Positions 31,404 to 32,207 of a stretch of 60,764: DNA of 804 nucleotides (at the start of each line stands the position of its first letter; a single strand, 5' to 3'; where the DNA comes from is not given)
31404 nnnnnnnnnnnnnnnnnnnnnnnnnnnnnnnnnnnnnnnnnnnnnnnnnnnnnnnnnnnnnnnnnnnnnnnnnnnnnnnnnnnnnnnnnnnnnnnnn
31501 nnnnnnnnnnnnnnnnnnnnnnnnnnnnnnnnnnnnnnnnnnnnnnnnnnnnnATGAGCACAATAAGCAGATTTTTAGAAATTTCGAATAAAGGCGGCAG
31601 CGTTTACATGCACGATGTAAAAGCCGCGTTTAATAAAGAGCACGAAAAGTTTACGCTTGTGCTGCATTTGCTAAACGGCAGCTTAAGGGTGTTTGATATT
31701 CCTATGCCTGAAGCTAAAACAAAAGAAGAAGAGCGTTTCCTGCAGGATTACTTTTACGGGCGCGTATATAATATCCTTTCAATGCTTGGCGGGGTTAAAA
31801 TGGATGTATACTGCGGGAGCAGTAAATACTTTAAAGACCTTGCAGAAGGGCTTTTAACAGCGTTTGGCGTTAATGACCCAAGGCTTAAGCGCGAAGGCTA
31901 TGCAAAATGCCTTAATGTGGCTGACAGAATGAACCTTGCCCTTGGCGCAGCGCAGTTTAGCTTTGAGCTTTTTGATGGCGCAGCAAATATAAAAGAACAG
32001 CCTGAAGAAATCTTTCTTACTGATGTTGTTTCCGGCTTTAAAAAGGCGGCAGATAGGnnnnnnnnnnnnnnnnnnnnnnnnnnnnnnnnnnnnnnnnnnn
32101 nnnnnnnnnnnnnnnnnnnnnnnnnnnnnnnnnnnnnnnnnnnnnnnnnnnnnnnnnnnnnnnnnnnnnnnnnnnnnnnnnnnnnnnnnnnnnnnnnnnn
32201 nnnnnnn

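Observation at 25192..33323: Orphan glycyl radical eliminase operon in a sugar-catabolic neighbourhood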

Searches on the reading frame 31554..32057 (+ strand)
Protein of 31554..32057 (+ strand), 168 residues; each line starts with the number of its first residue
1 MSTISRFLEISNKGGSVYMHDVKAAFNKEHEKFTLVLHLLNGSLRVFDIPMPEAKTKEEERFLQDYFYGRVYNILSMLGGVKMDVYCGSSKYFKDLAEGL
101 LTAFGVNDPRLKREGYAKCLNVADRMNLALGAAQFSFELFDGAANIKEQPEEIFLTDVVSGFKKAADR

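Call 60: predict_structure(alignment_id=A3)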
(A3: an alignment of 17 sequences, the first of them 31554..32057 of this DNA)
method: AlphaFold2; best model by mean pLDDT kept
length: 168 residues; sequences in the alignment: 17
mean_pLDDT: 87.2   pTM: 0.82
mean pLDDT of the five models: 87.2, 87.2, 86.3, 85.9, 85.5
residues with pLDDT >= 90: 103; 70-90: 46; 50-70: 13; < 50: 6
segments of 3 or more residues with pLDDT < 50: 150-155
pLDDT, mean of each block of 10 residues (from residue 1): 90 94 93 92 89 93 96 91 92 94 92 92 85 92 71 55 66
secondary structure, 60 per line:
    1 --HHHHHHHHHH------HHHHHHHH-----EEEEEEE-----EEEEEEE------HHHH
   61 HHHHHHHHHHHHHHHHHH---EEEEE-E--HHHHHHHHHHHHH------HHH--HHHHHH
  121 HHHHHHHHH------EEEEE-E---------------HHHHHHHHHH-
elements in order: H3-12 H19-26 E32-38 E44-50 H57-78 E82-86 H91-103 H115-129 E136-140 H158-167
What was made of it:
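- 31554..32057 (+): N-terminal domain (about 168 aa) of the 589-aa protein. An alpha/beta domain with no recognisable fold relative. AlphaFold2 model, pLDDT 87 (call 60).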

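Call 63: fold_search(model_id=the predicted structure, library=pdb)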
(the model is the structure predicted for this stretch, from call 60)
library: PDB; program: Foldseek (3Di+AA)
matches with E <= 10: 463; with E <= 0.001: 0
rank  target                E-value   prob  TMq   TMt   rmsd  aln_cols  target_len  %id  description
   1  5hx5_B                5.9e-02  0.20  0.26  0.26  16.2       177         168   11  APOBEC3F Catalytic Domain Crystal Structure (released 2016-05-18)
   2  2nyt_A                8.1e-02  0.12  0.21  0.20  16.9       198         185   10  The APOBEC2 Crystal Structure and Functional Implications for AID (released 2007-01-09)
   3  5k81_D                9.7e-02  0.16  0.24  0.23  14.8       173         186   13  Crystal Structure of a Primate APOBEC3G N-Terminal Domain (released 2016-08-10)
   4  7tmb_A                1.2e-01  0.14  0.21  0.11  15.8       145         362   14  Crystal Structure of N-ethylmaleimide reductase from Klebsiella pneumoniae (released 2022-02-02)
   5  6b0b_A                2.3e-01  0.15  0.29  0.27  16.4       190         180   11  Crystal structure of human APOBEC3H (released 2017-10-25)
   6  1gvo                  3.0e-01  0.11  0.21  0.11  15.8       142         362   14  STRUCTURE OF PENTAERYTHRITOL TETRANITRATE REDUCTASE AND COMPLEXED WITH 2,4 DINITROPHENOL (released 2003-02-20)
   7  3p84                  3.1e-01  0.10  0.21  0.11  15.6       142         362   15  Y351A mutant of pentaerythritol tetranitrate reductase containing a bound acetate molecule (released 2011-04-06)
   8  3p74                  3.1e-01  0.10  0.21  0.11  15.7       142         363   15  H181N mutant of pentaerythritol tetranitrate reductase containing a C-terminal His8-tag (released 2011-03-23)
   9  2mra_MODEL_1_A        3.8e-01  0.21  0.26  0.33   5.3        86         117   12  Solution NMR Structure of De novo designed protein, Northeast Structural Genomics Consortium (NESG) Target OR4 (released 2014-09-17)
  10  7tmb_B                3.8e-01  0.09  0.21  0.11  15.9       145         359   12  Crystal Structure of N-ethylmaleimide reductase from Klebsiella pneumoniae (released 2022-02-02)
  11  1h50                  4.0e-01  0.10  0.25  0.13  15.4       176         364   13  Structure of Pentaerythritol Tetranitrate Reductase and complexes (released 2001-07-05)
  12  5w83_B                4.3e-01  0.09  0.21  0.22   7.4        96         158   14  Rpn8/Rpn11 dimer complex (released 2017-09-06)
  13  3kft_B                4.3e-01  0.09  0.20  0.11  15.7       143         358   12  Crystal structure of Pentaerythritol Tetranitrate Reductase complex with 1,4,5,6-tetrahydro NADH (released 2010-02-02)
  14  2mv2_MODEL_1_A        4.3e-01  0.06  0.19  0.21  16.5       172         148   10  Solution structure of Twinstar from Drosophila melanogastor (released 2015-09-23)
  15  3p8i                  4.6e-01  0.08  0.21  0.11  15.8       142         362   18  Y351F mutant of pentaerythritol tetranitrate reductase containing a bound acetate molecule (released 2011-04-06)
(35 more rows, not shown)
